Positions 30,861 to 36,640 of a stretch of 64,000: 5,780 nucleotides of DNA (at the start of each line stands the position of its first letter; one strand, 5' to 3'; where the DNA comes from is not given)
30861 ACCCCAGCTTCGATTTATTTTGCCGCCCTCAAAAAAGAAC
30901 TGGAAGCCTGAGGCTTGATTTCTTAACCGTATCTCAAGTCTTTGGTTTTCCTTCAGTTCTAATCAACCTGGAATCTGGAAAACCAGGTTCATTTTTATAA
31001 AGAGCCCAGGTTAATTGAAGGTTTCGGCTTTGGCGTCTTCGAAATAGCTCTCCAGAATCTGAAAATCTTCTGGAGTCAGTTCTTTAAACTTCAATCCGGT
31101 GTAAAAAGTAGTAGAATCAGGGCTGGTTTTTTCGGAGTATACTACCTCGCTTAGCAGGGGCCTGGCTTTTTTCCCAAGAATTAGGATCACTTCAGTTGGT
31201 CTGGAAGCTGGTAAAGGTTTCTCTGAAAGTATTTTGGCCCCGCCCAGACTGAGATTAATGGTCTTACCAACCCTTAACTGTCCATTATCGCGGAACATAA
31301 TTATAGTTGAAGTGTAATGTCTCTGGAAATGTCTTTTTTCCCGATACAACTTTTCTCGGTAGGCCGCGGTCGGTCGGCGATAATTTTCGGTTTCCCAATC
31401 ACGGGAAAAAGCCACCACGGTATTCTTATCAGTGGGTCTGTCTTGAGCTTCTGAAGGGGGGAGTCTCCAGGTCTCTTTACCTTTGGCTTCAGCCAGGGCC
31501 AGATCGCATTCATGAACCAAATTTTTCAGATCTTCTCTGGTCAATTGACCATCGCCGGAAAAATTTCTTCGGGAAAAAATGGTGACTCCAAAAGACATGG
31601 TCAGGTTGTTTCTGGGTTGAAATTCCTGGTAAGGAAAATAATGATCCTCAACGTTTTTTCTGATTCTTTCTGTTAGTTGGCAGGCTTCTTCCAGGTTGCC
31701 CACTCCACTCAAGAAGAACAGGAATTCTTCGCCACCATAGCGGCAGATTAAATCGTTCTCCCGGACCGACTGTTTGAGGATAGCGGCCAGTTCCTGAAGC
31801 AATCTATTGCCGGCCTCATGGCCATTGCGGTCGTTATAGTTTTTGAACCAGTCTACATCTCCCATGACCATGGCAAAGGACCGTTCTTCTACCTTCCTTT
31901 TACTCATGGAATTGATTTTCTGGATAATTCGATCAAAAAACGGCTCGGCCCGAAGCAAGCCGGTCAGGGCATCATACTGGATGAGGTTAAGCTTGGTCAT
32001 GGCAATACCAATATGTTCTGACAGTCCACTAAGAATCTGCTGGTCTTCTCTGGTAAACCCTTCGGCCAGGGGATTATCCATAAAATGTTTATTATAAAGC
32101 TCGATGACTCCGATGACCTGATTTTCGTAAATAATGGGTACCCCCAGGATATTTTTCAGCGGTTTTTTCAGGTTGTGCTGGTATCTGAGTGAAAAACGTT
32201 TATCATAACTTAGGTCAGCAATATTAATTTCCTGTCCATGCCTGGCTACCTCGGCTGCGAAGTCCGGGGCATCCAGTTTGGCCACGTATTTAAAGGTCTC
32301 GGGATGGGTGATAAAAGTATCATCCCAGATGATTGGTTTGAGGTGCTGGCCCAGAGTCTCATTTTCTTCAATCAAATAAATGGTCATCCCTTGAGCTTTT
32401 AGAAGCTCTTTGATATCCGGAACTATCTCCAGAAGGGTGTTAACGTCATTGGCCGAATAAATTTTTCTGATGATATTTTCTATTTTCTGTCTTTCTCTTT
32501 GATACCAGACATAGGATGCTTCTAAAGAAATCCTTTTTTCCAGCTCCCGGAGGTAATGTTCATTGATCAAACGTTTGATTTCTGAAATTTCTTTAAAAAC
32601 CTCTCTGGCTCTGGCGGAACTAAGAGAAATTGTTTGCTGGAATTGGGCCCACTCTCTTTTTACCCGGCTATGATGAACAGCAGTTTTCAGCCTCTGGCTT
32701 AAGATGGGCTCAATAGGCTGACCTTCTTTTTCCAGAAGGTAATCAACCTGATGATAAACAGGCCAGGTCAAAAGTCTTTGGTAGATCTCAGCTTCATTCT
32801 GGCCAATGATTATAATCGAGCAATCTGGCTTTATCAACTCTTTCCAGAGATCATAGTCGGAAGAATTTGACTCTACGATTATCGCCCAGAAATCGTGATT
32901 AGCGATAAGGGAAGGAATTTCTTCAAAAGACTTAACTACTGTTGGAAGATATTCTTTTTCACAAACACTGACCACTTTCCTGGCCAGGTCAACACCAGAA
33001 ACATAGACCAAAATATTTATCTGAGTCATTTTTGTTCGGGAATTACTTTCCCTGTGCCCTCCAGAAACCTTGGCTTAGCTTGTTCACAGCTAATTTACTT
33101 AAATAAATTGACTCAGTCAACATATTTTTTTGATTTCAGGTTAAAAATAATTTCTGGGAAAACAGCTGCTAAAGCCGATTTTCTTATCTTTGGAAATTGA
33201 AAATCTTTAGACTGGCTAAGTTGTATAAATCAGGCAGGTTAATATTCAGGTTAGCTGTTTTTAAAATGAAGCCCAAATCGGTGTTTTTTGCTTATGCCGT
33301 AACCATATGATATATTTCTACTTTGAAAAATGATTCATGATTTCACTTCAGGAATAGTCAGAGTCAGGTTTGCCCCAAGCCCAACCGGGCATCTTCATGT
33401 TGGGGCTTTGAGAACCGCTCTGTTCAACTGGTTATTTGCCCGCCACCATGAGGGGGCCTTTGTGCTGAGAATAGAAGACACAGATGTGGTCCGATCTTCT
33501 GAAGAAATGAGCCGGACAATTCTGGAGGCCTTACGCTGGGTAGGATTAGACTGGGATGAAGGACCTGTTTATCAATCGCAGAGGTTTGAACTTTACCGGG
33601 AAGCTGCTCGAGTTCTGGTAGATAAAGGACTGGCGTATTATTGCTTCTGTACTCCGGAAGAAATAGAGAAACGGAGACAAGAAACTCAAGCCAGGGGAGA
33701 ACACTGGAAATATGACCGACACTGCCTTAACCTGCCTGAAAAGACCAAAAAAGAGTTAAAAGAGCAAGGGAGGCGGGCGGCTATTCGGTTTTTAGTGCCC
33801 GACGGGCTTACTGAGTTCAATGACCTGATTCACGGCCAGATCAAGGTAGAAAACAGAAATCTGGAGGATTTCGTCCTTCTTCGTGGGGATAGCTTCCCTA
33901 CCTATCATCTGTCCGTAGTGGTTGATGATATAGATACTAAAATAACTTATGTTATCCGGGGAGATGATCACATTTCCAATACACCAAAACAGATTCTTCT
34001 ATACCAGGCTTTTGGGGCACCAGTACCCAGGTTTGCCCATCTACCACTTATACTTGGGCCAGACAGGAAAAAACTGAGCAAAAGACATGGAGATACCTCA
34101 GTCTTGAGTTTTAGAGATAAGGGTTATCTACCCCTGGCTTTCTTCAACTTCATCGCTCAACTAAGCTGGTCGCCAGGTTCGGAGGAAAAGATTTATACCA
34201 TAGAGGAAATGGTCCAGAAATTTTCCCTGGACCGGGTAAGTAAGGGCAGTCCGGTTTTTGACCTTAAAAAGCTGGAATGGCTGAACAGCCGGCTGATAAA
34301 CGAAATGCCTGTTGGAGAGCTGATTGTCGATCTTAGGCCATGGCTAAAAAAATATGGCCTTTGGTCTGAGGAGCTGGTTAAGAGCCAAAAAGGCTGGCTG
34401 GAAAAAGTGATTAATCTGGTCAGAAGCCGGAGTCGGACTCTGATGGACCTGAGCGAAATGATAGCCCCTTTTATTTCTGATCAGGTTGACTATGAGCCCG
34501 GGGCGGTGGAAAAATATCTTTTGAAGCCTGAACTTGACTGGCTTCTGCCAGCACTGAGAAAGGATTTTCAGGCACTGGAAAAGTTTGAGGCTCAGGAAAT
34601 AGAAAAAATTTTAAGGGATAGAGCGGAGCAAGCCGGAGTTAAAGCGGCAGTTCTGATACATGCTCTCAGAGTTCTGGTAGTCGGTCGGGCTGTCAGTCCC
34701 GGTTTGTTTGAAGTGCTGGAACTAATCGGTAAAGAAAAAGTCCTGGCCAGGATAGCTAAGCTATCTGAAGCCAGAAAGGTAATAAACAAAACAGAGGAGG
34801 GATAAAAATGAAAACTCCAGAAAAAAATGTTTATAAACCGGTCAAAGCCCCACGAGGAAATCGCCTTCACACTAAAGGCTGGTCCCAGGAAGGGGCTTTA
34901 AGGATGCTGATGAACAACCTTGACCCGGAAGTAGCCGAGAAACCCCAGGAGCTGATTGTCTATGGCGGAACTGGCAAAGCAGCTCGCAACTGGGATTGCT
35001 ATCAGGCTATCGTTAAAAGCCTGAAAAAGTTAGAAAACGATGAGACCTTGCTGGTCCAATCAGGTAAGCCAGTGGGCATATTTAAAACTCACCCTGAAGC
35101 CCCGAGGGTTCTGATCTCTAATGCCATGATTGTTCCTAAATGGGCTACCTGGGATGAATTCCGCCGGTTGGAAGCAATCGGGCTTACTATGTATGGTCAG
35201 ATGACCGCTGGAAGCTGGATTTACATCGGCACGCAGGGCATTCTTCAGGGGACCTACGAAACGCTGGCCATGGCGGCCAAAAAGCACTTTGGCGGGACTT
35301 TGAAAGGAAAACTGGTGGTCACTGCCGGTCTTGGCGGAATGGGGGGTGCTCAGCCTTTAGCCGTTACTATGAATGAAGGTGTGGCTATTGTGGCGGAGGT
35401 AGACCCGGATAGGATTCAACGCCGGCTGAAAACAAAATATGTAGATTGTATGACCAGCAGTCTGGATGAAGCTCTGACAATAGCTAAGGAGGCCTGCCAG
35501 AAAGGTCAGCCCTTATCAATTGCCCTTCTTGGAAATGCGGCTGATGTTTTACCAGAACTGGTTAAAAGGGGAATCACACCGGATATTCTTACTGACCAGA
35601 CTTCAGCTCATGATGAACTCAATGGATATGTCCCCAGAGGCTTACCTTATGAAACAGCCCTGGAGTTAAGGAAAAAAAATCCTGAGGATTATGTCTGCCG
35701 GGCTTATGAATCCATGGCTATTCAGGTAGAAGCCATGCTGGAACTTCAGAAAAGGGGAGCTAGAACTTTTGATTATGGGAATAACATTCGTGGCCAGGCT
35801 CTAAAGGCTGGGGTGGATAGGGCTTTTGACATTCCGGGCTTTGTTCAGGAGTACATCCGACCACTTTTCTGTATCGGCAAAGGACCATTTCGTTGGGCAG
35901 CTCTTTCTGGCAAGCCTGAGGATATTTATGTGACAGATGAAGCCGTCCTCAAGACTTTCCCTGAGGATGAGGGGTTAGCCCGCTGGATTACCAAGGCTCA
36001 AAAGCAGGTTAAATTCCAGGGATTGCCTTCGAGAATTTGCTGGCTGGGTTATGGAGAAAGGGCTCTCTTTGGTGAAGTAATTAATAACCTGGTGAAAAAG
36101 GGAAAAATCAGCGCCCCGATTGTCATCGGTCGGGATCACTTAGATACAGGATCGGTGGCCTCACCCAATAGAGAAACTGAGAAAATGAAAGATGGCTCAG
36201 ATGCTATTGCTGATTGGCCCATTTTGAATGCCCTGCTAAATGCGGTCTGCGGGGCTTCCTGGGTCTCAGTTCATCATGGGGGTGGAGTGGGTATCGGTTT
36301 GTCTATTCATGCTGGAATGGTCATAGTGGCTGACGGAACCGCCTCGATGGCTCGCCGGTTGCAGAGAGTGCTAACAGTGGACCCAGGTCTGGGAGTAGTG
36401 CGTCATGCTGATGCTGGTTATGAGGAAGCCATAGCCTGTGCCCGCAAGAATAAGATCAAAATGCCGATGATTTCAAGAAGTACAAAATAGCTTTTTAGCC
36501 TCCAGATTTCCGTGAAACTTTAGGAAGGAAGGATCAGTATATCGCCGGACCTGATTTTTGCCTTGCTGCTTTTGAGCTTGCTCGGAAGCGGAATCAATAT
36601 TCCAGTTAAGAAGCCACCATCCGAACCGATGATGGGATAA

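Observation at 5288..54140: Family-level pattern: at least eight copies in 64 kb, all intergenic, all on one strand, all beside plus-strand genes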

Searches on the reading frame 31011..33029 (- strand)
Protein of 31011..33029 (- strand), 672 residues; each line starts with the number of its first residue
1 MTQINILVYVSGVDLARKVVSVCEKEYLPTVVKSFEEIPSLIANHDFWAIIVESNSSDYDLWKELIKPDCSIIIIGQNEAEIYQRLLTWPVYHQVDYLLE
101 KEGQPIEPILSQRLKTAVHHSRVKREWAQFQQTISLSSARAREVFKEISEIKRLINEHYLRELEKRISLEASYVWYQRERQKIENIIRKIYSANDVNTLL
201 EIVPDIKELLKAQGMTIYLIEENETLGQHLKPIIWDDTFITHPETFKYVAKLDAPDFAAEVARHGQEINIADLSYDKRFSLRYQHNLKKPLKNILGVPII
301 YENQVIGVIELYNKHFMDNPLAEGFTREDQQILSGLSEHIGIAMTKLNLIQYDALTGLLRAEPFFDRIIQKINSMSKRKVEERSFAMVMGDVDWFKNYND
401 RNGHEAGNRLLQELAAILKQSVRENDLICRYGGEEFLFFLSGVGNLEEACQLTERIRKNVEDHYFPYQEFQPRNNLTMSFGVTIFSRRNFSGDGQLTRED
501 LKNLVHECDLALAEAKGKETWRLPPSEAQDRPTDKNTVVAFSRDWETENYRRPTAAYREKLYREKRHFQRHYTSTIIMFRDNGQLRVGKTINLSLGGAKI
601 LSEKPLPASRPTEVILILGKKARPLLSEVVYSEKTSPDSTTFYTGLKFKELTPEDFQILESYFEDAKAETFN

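Call 29: search_protein_families(library=pfam, proteins=[window:31011-33029:-])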
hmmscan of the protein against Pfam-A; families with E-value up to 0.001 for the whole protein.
window:31011-33029:- (672 aa): 5 families
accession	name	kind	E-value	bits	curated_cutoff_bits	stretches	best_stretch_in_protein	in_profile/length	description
PF00990.26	GGDEF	-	5.7e-30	104.6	23.8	1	351-517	2-156/161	Diguanylate cyclase, GGDEF domain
PF01590.32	GAF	-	2e-12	48.3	22.4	1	199-344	6-133/133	GAF domain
PF13185.12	GAF_2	-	6.7e-12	46.2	28.6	1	197-344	5-135/136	GAF domain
PF07238.19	PilZ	-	3.7e-09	37.3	22.5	1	564-663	1-100/102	PilZ domain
PF13492.12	GAF_3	-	0.00014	22.7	27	1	290-344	79-127/129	GAF domain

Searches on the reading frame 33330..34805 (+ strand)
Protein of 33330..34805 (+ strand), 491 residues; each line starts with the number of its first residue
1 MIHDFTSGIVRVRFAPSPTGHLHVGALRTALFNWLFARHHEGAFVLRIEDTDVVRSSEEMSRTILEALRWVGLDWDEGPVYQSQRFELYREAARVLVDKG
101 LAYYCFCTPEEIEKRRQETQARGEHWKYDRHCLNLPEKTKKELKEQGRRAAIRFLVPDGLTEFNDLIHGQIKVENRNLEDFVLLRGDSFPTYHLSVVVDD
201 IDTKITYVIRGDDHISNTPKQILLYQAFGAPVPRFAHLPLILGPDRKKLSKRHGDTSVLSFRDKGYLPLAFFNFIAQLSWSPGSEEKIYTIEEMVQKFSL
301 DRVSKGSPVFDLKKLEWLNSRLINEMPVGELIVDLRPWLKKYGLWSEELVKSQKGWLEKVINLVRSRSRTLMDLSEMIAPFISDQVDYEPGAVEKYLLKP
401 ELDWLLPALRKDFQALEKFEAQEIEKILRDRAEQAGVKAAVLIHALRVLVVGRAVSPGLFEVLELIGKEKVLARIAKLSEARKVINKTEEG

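Call 29: search_protein_families(library=pfam, proteins=[window:33330-34805:+])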
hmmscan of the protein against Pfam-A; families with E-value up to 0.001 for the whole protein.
window:33330-34805:+ (491 aa): 2 families
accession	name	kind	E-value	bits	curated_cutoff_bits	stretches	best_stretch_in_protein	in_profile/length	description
PF00749.27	tRNA-synt_1c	-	2.6e-102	342.4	23.4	1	10-317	2-314/314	tRNA synthetases class I (E and Q), catalytic domain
PF19269.4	Anticodon_2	-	1.4e-30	107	23.6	1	334-477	5-139/141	Anticodon binding domain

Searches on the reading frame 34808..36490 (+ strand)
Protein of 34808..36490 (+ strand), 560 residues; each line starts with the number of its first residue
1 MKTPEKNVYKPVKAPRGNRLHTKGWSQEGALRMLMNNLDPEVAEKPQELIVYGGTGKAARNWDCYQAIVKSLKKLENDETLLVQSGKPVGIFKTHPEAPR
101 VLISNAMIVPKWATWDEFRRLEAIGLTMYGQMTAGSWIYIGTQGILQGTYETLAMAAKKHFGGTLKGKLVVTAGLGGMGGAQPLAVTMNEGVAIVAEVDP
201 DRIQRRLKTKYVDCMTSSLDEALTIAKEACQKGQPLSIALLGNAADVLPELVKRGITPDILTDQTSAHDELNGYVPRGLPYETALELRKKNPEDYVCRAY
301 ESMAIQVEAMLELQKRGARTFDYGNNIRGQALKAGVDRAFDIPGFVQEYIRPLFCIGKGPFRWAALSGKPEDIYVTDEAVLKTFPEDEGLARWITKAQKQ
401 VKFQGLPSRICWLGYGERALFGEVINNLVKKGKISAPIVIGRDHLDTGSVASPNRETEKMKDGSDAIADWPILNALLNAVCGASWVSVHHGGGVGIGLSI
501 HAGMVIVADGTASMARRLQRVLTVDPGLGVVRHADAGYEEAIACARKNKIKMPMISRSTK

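Call 29: search_protein_families(library=pfam, proteins=[window:34808-36490:+])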
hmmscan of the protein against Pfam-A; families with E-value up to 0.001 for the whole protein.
window:34808-36490:+ (560 aa): 3 families
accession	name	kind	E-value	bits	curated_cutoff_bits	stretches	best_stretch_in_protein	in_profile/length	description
PF17392.7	Urocanase_C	-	7.7e-93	309.8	23.6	1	352-546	1-195/196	Urocanase C-terminal domain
PF01175.24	Urocanase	-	7.4e-92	307.2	23.2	1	141-349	1-209/209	Urocanase Rossmann-like domain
PF17391.7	Urocanase_N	-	8.6e-63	210.3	23.2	1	12-138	1-127/127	Urocanase N-terminal domain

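Call 57: find_homologous_proteins(query=window:34808-36490:+, max_evalue=1e-150)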
Query window:34808-36490:+ (560 aa): 8000 proteins with E <= 1e-150 among 8000 candidates; the best 120 are listed.
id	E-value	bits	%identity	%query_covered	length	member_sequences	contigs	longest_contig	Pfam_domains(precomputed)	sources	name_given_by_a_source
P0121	0.0e+0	1279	100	100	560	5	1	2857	PF17392.8,PF17391.8,PF01175.25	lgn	-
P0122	0.0e+0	1170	90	100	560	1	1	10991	PF17392.8,PF17391.8,PF01175.25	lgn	-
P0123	0.0e+0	1163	90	99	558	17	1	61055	PF17392.8,PF17391.8,PF01175.25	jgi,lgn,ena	-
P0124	0.0e+0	1158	89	100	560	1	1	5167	PF17392.8,PF17391.8,PF01175.25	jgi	-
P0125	0.0e+0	1156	89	100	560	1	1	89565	PF17392.8,PF17391.8,PF01175.25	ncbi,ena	-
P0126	0.0e+0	1154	89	99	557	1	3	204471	PF17392.8,PF17391.8,PF01175.25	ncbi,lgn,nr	ncbi:MAG: urocanate hydratase [Candidatus Aminicenantes bacterium]|nr:urocanate hydratase [Candidatu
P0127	0.0e+0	1152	88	99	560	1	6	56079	PF17392.8,PF17391.8,PF01175.25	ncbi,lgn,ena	-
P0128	0.0e+0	1150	89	99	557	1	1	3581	PF17392.8,PF17391.8,PF01175.25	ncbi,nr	ncbi:MAG TPA: urocanate hydratase [Acidobacteria bacterium]|nr:urocanate hydratase [Acidobacteriota 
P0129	0.0e+0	1150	89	99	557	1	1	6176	PF17392.8,PF17391.8,PF01175.25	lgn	-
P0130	0.0e+0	1150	88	100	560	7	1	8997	PF17392.8,PF17391.8,PF01175.25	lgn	-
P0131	0.0e+0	1150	90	99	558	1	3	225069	PF17392.8,PF17391.8,PF01175.25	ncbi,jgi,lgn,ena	-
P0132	0.0e+0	1149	89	99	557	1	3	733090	PF17392.8,PF17391.8,PF01175.25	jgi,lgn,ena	-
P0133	0.0e+0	1148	90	99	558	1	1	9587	PF17392.8,PF17391.8,PF01175.25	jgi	-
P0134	0.0e+0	1148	89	99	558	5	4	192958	PF17392.8,PF17391.8,PF01175.25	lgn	-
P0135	0.0e+0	1146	89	99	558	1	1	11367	PF17392.8,PF17391.8,PF01175.25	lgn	-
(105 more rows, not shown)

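Call 58: find_encoding_contigs(protein=P0122, flank=10000, max_places=3)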
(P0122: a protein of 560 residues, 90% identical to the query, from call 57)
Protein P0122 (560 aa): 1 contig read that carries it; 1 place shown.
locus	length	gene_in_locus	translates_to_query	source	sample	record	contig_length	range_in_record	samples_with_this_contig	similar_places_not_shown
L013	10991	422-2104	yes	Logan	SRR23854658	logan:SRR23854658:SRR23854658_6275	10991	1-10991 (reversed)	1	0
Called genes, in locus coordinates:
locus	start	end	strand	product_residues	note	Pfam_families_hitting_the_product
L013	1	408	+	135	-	?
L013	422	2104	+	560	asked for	PF17391:Urocanase_N, PF01175:Urocanase, PF17392:Urocanase_C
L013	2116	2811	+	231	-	PF07758:DUF1614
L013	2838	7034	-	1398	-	PF01869:BcrAD_BadFG, PF09989:DUF2229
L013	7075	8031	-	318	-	PF00365:PFK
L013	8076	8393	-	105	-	PF17032:Zn_ribbon_15, PF13248:Zn_ribbon_3 (faint), PF12773:DZR, PF24460:DUF7575, PF13240:Zn_Ribbon_1 (weak)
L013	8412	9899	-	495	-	PF00474:SSF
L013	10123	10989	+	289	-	?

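Call 59: find_encoding_contigs(protein=P0125, flank=10000, max_places=2)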
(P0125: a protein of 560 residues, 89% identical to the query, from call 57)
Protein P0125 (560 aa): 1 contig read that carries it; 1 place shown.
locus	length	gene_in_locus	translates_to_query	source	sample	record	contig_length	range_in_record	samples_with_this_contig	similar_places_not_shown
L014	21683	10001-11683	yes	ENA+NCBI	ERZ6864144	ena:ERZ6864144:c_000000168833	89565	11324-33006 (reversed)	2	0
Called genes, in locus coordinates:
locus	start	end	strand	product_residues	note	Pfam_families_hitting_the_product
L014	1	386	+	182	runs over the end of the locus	PF03602:Cons_hypoth95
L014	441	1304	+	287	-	-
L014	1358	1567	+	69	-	PF01197:Ribosomal_L31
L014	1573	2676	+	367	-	PF03462:PCRF, PF00472:RF-1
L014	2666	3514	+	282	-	PF17827:PrmC_N, PF05175:MTS, PF06325:PrmA (weak), PF13489:Methyltransf_23 (weak), PF02390:Methyltransf_4 (weak), PF13847:Methyltransf_31, PF01170:UPF0020 (weak), PF13649:Methyltransf_25, +2 more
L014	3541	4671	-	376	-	PF13487:HD_5, PF01966:HD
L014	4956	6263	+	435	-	-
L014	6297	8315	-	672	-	PF01590:GAF, PF13185:GAF_2, PF00990:GGDEF, PF07238:PilZ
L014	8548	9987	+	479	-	PF00749:tRNA-synt_1c, PF19269:Anticodon_2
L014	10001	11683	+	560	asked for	PF17391:Urocanase_N, PF01175:Urocanase, PF17392:Urocanase_C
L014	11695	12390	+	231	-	PF07758:DUF1614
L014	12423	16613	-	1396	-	PF01869:BcrAD_BadFG, PF09989:DUF2229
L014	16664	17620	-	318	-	PF00365:PFK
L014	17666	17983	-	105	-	PF17032:Zn_ribbon_15, PF12773:DZR, PF24460:DUF7575 (weak), PF13240:Zn_Ribbon_1 (weak), PF13248:Zn_ribbon_3 (weak)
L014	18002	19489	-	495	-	PF00474:SSF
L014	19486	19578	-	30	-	-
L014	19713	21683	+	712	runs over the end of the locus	PF02897:Peptidase_S9_N, PF00326:Peptidase_S9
